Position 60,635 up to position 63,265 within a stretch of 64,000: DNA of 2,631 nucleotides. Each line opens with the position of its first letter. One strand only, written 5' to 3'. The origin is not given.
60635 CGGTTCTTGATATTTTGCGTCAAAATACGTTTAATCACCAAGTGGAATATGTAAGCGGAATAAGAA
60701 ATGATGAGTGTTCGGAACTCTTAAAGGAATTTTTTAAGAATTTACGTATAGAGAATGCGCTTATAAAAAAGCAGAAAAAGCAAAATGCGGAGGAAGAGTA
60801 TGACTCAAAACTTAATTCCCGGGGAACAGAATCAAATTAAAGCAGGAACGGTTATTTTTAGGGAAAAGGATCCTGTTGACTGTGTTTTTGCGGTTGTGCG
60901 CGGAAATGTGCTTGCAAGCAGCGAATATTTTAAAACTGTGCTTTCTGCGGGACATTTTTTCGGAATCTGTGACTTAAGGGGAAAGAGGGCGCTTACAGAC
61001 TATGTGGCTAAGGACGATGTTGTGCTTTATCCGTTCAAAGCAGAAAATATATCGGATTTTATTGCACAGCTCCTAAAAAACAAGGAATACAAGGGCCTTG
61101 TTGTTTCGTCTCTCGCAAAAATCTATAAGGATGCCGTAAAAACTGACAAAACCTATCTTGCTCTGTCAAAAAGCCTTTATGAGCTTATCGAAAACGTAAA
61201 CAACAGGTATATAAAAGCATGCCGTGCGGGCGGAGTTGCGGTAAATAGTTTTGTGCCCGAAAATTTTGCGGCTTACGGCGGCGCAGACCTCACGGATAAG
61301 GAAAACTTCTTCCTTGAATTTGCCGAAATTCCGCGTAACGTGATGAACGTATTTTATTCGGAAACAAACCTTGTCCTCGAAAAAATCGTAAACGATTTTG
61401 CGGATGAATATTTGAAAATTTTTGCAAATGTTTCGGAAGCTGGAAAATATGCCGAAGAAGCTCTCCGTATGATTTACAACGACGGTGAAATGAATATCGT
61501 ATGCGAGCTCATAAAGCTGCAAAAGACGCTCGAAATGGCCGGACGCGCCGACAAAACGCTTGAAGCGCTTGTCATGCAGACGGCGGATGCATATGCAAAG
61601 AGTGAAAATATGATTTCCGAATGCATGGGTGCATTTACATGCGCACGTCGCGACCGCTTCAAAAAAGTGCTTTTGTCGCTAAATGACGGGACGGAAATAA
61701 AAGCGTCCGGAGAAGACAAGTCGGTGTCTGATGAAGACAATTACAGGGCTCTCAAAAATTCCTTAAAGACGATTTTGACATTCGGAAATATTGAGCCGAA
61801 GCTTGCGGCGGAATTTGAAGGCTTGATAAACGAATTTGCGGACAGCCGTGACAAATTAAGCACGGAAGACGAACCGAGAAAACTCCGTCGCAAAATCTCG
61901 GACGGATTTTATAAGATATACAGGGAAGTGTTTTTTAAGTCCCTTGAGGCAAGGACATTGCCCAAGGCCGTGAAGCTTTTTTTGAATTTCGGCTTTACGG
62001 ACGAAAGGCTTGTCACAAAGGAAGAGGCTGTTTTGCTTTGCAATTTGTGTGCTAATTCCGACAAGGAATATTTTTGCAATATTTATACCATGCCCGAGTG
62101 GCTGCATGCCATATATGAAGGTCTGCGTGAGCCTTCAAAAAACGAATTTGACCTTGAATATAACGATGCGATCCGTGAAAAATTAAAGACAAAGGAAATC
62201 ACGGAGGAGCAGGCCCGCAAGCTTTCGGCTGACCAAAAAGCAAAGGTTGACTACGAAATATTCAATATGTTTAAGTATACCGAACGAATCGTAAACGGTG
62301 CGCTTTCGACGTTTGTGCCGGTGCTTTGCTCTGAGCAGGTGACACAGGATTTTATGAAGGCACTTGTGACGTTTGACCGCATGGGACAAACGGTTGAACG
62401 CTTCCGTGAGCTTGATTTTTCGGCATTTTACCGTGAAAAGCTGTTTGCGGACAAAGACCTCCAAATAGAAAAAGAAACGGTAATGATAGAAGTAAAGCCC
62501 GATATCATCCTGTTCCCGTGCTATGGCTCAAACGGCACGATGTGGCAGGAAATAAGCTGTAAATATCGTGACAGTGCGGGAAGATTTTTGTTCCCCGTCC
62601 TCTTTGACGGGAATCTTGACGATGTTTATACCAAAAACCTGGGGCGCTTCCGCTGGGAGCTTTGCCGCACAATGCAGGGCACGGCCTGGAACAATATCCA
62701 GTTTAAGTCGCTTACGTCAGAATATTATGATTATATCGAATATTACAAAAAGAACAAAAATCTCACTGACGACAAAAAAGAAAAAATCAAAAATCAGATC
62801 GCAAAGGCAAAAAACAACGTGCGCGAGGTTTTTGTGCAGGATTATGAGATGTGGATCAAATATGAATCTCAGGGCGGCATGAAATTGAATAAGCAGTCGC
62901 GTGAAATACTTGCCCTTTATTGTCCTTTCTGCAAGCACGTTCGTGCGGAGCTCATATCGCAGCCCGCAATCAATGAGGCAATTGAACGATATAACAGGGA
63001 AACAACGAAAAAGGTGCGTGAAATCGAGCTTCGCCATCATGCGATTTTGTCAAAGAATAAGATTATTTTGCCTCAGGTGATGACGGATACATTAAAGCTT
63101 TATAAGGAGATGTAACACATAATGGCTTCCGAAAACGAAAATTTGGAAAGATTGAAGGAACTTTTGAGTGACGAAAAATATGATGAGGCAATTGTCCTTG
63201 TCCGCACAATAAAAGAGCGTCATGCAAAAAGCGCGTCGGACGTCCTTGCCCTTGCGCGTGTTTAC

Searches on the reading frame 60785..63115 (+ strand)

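Call 64: search_protein_families(library=pfam, proteins=[window:60785-63115:+], max_evalue=0.0001)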
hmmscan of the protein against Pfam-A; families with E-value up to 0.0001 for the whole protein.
window:60785-63115:+ (776 aa): 1 family
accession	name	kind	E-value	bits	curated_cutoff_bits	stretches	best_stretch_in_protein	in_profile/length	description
PF00027.35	cNMP_binding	-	9.5e-07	29.2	27.5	1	17-95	3-88/89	Cyclic nucleotide-binding domain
